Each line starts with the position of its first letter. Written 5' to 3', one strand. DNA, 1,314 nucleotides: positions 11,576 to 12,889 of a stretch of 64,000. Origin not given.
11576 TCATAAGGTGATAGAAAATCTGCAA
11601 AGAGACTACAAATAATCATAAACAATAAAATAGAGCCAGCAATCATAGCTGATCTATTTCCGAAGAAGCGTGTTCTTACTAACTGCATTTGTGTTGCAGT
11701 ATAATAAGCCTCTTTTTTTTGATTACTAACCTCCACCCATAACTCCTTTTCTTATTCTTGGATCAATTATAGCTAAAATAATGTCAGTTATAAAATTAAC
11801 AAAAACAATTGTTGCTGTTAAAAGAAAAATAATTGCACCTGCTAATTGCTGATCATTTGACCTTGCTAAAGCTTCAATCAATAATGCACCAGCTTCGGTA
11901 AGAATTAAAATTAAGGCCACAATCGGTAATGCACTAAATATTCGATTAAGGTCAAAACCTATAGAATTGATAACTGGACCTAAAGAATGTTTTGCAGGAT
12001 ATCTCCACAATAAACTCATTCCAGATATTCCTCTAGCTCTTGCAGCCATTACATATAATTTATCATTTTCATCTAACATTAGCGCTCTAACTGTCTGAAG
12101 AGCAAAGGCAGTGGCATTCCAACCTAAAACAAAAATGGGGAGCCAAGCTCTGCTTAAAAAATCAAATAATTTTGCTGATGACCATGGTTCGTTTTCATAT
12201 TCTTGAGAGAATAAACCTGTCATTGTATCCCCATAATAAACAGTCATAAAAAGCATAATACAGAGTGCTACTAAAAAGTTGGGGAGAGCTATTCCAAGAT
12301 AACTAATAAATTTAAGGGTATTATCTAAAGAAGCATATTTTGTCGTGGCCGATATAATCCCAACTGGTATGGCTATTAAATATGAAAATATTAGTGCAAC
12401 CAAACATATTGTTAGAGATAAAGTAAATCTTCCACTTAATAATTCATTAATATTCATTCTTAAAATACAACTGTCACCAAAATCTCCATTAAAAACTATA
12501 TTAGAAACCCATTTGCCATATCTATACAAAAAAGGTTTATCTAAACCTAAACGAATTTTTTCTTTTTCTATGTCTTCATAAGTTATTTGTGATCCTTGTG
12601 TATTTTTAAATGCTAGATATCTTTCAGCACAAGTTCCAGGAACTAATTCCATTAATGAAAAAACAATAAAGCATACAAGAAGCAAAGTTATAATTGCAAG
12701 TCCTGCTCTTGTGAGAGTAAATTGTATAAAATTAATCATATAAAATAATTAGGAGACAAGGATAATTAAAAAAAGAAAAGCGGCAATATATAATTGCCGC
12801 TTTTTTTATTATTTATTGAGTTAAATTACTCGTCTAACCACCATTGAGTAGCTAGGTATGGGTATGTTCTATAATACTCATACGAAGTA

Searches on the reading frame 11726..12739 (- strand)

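Call 12: search_protein_families(library=pfam, proteins=[window:11726-12739:-], max_evalue=0.0001)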
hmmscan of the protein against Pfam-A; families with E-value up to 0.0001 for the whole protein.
window:11726-12739:- (337 aa): 2 families
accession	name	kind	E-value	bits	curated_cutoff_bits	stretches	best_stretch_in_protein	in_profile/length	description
PF00528.27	BPD_transp_1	-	1.2e-19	71.2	26.4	1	123-331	1-184/184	Binding-protein-dependent transport system inner membrane component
PF19300.4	BPD_transp_1_N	-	8e-07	29.7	23.8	1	5-87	2-78/114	Binding-prot-dependent transport system membrane comp, N-term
